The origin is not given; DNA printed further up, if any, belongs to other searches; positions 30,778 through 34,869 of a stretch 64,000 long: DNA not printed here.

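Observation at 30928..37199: Small defence-type islet: solitary type IIG R-M enzyme, Uma2 nuclease, orphan ADP-ribosylglycohydrolase and a DUF433/DUF5615 pair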

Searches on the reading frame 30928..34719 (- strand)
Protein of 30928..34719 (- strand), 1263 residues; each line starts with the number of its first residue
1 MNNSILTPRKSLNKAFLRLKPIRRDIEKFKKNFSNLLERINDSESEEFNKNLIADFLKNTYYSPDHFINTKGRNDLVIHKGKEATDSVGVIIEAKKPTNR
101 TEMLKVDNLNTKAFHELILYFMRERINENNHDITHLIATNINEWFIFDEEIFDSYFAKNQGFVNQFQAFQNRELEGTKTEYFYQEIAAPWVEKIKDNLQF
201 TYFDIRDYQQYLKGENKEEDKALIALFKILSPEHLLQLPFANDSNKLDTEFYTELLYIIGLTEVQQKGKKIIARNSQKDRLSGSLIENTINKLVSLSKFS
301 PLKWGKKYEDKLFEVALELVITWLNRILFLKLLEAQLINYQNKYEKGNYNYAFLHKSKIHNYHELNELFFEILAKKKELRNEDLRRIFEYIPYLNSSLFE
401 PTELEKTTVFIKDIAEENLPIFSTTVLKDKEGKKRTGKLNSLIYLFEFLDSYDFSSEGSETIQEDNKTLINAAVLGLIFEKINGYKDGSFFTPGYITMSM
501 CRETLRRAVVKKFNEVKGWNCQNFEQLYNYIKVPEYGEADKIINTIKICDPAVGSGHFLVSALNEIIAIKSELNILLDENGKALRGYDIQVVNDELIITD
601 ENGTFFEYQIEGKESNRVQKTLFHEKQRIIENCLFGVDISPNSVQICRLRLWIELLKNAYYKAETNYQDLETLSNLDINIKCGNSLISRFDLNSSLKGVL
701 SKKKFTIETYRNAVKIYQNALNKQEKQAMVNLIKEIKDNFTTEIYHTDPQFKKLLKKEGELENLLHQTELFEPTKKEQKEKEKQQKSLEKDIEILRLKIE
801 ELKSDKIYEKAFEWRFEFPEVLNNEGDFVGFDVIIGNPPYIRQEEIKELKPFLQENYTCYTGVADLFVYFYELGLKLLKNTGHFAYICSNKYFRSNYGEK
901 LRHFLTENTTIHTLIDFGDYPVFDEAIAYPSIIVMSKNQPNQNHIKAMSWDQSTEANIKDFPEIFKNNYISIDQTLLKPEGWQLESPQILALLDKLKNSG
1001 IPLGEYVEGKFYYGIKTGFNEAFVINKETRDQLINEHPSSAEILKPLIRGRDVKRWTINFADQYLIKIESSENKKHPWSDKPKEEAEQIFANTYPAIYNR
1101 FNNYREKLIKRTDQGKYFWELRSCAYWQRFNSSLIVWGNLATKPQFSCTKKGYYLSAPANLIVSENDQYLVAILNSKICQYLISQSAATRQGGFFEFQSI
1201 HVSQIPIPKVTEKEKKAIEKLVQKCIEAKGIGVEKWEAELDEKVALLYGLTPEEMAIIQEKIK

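Call 3: search_protein_families(library=pfam, proteins=[window:30928-34719:-], max_evalue=0.01)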
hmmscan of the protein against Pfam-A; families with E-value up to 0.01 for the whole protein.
window:30928-34719:- (1263 aa): 5 families
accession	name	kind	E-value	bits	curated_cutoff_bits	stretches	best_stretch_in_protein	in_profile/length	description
PF23653.1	DUF7149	-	2.4e-97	325.6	27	1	7-243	2-239/239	Domain of unknown function (DUF7149)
PF25120.1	DUF7814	-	1.4e-82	277.2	27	1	244-470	1-228/228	Domain of unknown function (DUF7814)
PF07669.17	Eco57I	-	1.5e-42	146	25.3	1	632-923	1-171/171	Eco57I restriction-modification methylase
PF12950.13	TaqI_C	-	2.5e-15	57.2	26.5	1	1045-1207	1-118/118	TaqI-like C-terminal specificity domain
PF20473.4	MmeI_Mtase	-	5.1e-09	36.1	27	1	541-736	16-166/259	MmeI, DNA-methyltransferase domain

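Call 4: search_protein_families(library=padloc, proteins=[window:30928-34719:-], max_evalue=0.01)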
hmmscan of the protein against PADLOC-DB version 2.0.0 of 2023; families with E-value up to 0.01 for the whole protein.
window:30928-34719:- (1263 aa): 47 families (the best 25 are shown)
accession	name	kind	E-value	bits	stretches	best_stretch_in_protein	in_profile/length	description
PDLC03612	REase_MTase_IIG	-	4.3e-292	970.5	1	10-1261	9-1246/1247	Type IIG restriction enzyme-methyltransferase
PDLC03596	REase_MTase_IIG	-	1.1e-79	266.7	3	804-1259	688-1143/1148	Type IIG restriction enzyme-methyltransferase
PDLC03609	REase_MTase_IIG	-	6.3e-69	230.8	3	780-1222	513-943/1066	Type IIG restriction enzyme-methyltransferase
PDLC03601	REase_MTase_IIG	-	7.6e-68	227.3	1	623-1237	498-1081/1110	Type IIG restriction enzyme-methyltransferase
PDLC03604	REase_MTase_IIG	-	6.6e-56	187.9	2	800-1222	506-950/1011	Type IIG restriction enzyme-methyltransferase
PDLC03313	MTase_II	-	6.5e-41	138.5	2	830-1067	144-383/563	Type II methyltransferase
PDLC02643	DrmMI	-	1.9e-40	136.7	1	539-1221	596-1221/1347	DrmMI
PDLC03335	MTase_II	-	2.6e-37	126.8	1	827-1220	194-584/607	Type II methyltransferase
PDLC03629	REase_MTase_IIG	-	1.3e-32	110.6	3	810-1217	554-975/1182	Type IIG restriction enzyme-methyltransferase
PDLC02638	DrmMI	-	2.5e-24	83.5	1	486-887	553-933/935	DrmMI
PDLC03248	MTase_II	-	8.4e-23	78.9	1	831-1224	86-491/521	Type II methyltransferase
PDLC02644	DrmMI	-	6.3e-22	75.3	2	801-917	354-475/988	DrmMI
PDLC03628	REase_MTase_IIG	-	1.4e-21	74.3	1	541-925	490-842/1100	Type IIG restriction enzyme-methyltransferase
PDLC02529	PglX|PglXI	-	2.8e-21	73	2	830-1231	357-790/1189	PglX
PDLC03630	REase_MTase_IIG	-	2.9e-21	73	1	745-1113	522-912/1100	Type IIG restriction enzyme-methyltransferase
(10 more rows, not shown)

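Call 13: search_solved_structures(query=window:30928-34719:-, max_evalue=0.001)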
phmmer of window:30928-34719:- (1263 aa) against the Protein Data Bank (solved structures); distinct sequences matched with E-value up to 0.001: 6.
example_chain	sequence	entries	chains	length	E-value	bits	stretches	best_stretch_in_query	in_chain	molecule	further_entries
8cxz_A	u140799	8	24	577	1.1e-10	42.9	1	830-1209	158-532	Site-specific DNA-methyltransferase (adenine-specific)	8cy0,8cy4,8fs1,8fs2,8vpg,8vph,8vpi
7lni_A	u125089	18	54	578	1.1e-10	42.9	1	830-1209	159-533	Site-specific DNA-methyltransferase (adenine-specific)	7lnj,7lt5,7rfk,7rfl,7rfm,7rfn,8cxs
7qw5_A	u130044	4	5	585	1.4e-09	39.2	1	828-1227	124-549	Modification methylase BseCI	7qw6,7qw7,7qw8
8c45_A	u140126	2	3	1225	1e-06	29.7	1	830-919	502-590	site-specific DNA-methyltransferase (adenine-specific)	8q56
9ewz_C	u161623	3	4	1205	4.7e-05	24.2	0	831-918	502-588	Adenine-specific methyltransferase BrxX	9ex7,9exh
8zek_A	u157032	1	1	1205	4.7e-05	24.2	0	831-918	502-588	site-specific DNA-methyltransferase (adenine-specific)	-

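Call 14: find_homologous_proteins(query=window:30928-34719:-, max_evalue=1e-10)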
Query window:30928-34719:- (1263 aa): 8000 proteins with E <= 1e-10 among 8000 candidates; the best 120 are listed.
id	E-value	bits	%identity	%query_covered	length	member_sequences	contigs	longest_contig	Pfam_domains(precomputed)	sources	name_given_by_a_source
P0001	0.0e+0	2851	100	100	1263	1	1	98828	PF25120.2,PF07669.18,PF23653.2,PF12950.14,PF20473.5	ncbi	-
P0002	0.0e+0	1726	61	100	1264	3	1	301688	PF25120.2,PF07669.18,PF23653.2,PF12950.14,PF20473.5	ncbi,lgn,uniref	ncbi:Eco57I restriction-modification methylase domain-containing protein [Anabaena sp. CCY 0017]|uni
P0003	0.0e+0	1722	61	99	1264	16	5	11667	PF25120.2,PF07669.18,PF23653.2,PF12950.14,PF20473.5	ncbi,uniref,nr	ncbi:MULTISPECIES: class I SAM-dependent DNA methyltransferase [Cyanophyceae]|uniref:class I SAM-dep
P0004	0.0e+0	1692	61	100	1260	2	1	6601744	PF25120.2,PF07669.18,PF23653.2,PF12950.14,PF20473.5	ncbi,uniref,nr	ncbi:DUF7149 domain-containing protein [Planktothrix pseudagardhii]|uniref:site-specific DNA-methylt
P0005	0.0e+0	1679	60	100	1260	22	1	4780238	PF25120.2,PF07669.18,PF23653.2,PF12950.14,PF20473.5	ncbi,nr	ncbi:putative type IIS restriction/modification enzyme [Planktothrix agardhii NIES-204]|nr:putative 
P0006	0.0e+0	1673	60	100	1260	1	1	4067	PF25120.2,PF07669.18,PF23653.2,PF12950.14,PF20473.5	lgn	-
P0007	0.0e+0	1666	60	100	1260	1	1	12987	PF25120.2,PF07669.18,PF23653.2,PF12950.14,PF20473.5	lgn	-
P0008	0.0e+0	1666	60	100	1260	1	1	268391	PF25120.2,PF07669.18,PF23653.2,PF12950.14,PF20473.5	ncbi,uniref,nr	ncbi:Eco57I restriction-modification methylase domain-containing protein [Planktothrix sp. FACHB-136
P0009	0.0e+0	1663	59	99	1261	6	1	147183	PF25120.2,PF02384.23,PF07669.18,PF23653.2,PF12950.14,PF20473.5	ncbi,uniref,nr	ncbi:class I SAM-dependent DNA methyltransferase [Chlorogloea sp. CCALA 695]|uniref:class I SAM-depe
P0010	0.0e+0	1662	60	99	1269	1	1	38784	PF25120.2,PF02384.23,PF07669.18,PF23653.2,PF12950.14,PF20473.5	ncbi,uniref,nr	ncbi:class I SAM-dependent DNA methyltransferase [Merismopedia glauca]|uniref:site-specific DNA-meth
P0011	0.0e+0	1659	60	100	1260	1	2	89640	PF25120.2,PF07669.18,PF23653.2,PF12950.14,PF20473.5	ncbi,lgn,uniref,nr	ncbi:class I SAM-dependent DNA methyltransferase [Planktothrix mougeotii]|uniref:site-specific DNA-m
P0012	0.0e+0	1657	59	100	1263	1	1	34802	PF25120.2,PF07669.18,PF23653.2,PF12950.14,PF20473.5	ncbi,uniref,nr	ncbi:class I SAM-dependent DNA methyltransferase [Dolichospermum flos-aquae]|uniref:Class I SAM-depe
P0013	0.0e+0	1638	61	100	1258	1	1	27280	PF25120.2,PF07669.18,PF23653.2,PF12950.14,PF20473.5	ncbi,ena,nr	ncbi:MAG: Eco57I restriction-modification methylase domain-containing protein [Crocosphaera sp.]|nr:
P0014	0.0e+0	1637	59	100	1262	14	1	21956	PF25120.2,PF07669.18,PF23653.2,PF12950.14,PF20473.5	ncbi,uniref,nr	ncbi:Eco57I restriction-modification methylase domain-containing protein [Chrysosporum ovalisporum A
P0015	0.0e+0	1629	59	99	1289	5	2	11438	PF25120.2,PF07669.18,PF23653.2,PF12950.14,PF20473.5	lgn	-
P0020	0.0e+0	1608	58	99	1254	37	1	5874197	PF25120.2,PF07669.18,PF23653.2,PF12950.14,PF20473.5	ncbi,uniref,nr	ncbi:putative type IIS restriction/modification enzyme [Microcystis viridis NIES-102]|uniref:site-sp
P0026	0.0e+0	1566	57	99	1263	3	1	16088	PF25120.2,PF02384.23,PF07669.18,PF23653.2,PF12950.14,PF20473.5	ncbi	-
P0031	0.0e+0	1549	57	99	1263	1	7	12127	PF25120.2,PF02384.23,PF07669.18,PF23653.2,PF12950.14,PF20473.5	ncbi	ncbi:MAG: class I SAM-dependent DNA methyltransferase [Microcystis panniformis]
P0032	0.0e+0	1549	58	100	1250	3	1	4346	PF25120.2,PF07669.18,PF23653.2,PF12950.14,PF20473.5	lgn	-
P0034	0.0e+0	1547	57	99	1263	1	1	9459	PF25120.2,PF02384.23,PF07669.18,PF23653.2,PF12950.14,PF20473.5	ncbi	ncbi:MAG: class I SAM-dependent DNA methyltransferase [Microcystis panniformis]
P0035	0.0e+0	1547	57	99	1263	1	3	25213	PF25120.2,PF02384.23,PF07669.18,PF23653.2,PF12950.14,PF20473.5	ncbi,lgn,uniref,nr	ncbi:MAG: class I SAM-dependent DNA methyltransferase [Microcystis sp. M20BS1]|uniref:class I SAM-de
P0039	0.0e+0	1541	57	99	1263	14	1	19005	PF25120.2,PF02384.23,PF07669.18,PF23653.2,PF12950.14,PF20473.5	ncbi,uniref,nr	ncbi:MAG: class I SAM-dependent DNA methyltransferase [Microcystis wesenbergii Mw_QC_S_20081001_S30D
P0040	0.0e+0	1540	56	99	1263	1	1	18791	PF25120.2,PF02384.23,PF07669.18,PF23653.2,PF12950.14,PF20473.5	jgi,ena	jgi:hypothetical protein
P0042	0.0e+0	1539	57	99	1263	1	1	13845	PF25120.2,PF02384.23,PF07669.18,PF23653.2,PF12950.14,PF20473.5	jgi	jgi:hypothetical protein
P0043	0.0e+0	1534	56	99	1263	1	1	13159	PF25120.2,PF02384.23,PF07669.18,PF23653.2,PF12950.14,PF20473.5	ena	-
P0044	0.0e+0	1532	56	99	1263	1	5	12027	PF25120.2,PF02384.23,PF07669.18,PF23653.2,PF12950.14,PF20473.5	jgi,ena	-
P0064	0.0e+0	1433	53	100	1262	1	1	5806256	PF25120.2,PF07669.18,PF23653.2,PF12950.14,PF20473.5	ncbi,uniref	ncbi:class I SAM-dependent DNA methyltransferase [Cyclobacterium xiamenense]|uniref:class I SAM-depe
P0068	0.0e+0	1425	53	100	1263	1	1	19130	PF25120.2,PF07669.18,PF23653.2,PF12950.14,PF20473.5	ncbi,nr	ncbi:MAG: class I SAM-dependent DNA methyltransferase [Candidatus Delongbacteria bacterium]|nr:class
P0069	0.0e+0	1425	55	100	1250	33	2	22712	PF25120.2,PF07669.18,PF23653.2,PF12950.14,PF20473.5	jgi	jgi:type II restriction/modification system DNA methylase subunit YeeA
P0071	0.0e+0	1423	53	100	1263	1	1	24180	PF25120.2,PF07669.18,PF23653.2,PF12950.14,PF20473.5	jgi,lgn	-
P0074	0.0e+0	1419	55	100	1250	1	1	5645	PF25120.2,PF07669.18,PF23653.2,PF12950.14,PF20473.5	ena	-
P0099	0.0e+0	1394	53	100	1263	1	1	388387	PF25120.2,PF02384.23,PF07669.18,PF23653.2,PF12950.14,PF20473.5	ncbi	ncbi:MAG: TaqI-like C-terminal specificity domain-containing protein [Bacteroidota bacterium]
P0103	0.0e+0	1393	52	100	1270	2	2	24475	PF25120.2,PF02384.23,PF07669.18,PF23653.2,PF12950.14,PF20473.5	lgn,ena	-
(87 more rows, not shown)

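Call 15: find_encoding_contigs(protein=window:30928-34719:-, flank=10000, max_places=6)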
Protein window:30928-34719:- (1263 aa): no gene with exactly this product is on record in the collection.

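Call 24: search_protein_families(library=ncbifam, proteins=[window:30928-34719:-], max_evalue=0.001)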
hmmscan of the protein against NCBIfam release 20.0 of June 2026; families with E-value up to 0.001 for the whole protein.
window:30928-34719:- (1263 aa): 3 families
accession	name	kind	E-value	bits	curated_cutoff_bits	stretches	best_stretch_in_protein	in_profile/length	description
NF033452.1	BREX_1_MTaseX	exception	1.2e-31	109.5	500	2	533-958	302-639/1210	BREX-1 system adenine-specific DNA-methyltransferase PglX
NF033455.1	BREX_6_MTaseX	exception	1.8e-18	65.5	900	2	830-947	554-670/1319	BREX-6 system adenine-specific DNA-methyltransferase PglX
NF033451.1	BREX_2_MTaseX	equivalog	1.3e-16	59.6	400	1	830-1190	358-736/1185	BREX-2 system adenine-specific DNA-methyltransferase PglX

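Call 27: find_encoding_contigs(protein=P0002, flank=8000, max_places=2)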
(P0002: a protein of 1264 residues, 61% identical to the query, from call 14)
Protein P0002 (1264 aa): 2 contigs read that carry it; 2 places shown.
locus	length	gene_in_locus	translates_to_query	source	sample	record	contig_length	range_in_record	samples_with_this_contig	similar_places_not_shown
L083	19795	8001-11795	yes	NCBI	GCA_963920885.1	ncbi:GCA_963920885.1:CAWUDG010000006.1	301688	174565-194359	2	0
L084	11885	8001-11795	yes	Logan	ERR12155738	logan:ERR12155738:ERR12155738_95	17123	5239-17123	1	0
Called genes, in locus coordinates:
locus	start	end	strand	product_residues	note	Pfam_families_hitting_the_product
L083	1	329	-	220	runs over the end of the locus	PF09335:VTT_dom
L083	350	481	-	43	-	-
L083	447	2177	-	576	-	-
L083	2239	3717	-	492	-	PF13231:PMT_2 (weak)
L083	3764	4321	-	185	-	PF13641:Glyco_tranf_2_3, PF00535:Glycos_transf_2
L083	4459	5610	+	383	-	PF04055:Radical_SAM, PF19288:CofH_C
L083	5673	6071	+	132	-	PF13326:PSII_Pbs27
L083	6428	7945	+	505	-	PF02638:GHL10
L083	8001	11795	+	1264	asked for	PF23653:DUF7149, PF25120:DUF7814, PF20473:MmeI_Mtase, PF07669:Eco57I, PF12950:TaqI_C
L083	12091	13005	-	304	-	PF14261:DUF4351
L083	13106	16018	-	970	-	PF02739:5_3_exonuc_N, PF01367:5_3_exonuc, PF01612:DNA_pol_A_exo1, PF22619:DNA_polI_exo1 (weak), PF00476:DNA_pol_A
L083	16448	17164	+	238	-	-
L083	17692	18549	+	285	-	PF00702:Hydrolase (faint), PF08282:Hydrolase_3, PF05116:S6PP (weak)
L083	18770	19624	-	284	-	PF05746:DALR_1 (weak)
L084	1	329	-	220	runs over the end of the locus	PF09335:VTT_dom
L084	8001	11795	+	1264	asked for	PF23653:DUF7149, PF25120:DUF7814, PF20473:MmeI_Mtase, PF07669:Eco57I, PF12950:TaqI_C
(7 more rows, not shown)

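Call 28: find_encoding_contigs(protein=P0004, flank=8000, max_places=2)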
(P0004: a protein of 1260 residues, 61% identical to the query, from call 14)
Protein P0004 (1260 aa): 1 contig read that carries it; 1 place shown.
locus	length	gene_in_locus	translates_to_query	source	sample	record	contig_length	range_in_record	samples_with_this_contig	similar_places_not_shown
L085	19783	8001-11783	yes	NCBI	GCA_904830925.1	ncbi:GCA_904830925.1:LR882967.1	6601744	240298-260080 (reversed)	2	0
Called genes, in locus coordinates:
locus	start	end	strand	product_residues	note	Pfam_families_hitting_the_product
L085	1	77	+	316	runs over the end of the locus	PF01297:ZnuA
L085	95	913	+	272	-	PF00005:ABC_tran, PF02463:SMC_N (faint), PF13304:AAA_21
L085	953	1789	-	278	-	-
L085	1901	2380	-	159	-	-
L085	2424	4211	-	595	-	PF17899:Peptidase_M61_N, PF05299:Peptidase_M61, PF13180:PDZ_2 (weak)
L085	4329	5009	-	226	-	PF00027:cNMP_binding, PF13545:HTH_Crp_2 (weak)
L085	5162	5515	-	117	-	PF06868:DUF1257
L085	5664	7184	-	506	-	PF00004:AAA, PF17862:AAA_lid_3 (weak)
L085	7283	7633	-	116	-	-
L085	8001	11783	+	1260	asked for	PF23653:DUF7149, PF25120:DUF7814, PF20473:MmeI_Mtase, PF07669:Eco57I, PF12950:TaqI_C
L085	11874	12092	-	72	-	PF07927:HicA_toxin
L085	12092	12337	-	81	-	PF21748:UPF0150, PF15919:HicB_lk_antitox (faint)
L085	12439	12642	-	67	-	PF15919:HicB_lk_antitox, PF21748:UPF0150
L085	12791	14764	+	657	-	PF00005:ABC_tran, PF02463:SMC_N (faint), PF13191:AAA_16 (faint), PF13304:AAA_21 (faint), PF13555:AAA_29 (faint), PF08352:oligo_HPY (weak), PF00005:ABC_tran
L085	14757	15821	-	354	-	PF18737:HEPN_MAE_28990, PF18735:HEPN_RiboL-PSP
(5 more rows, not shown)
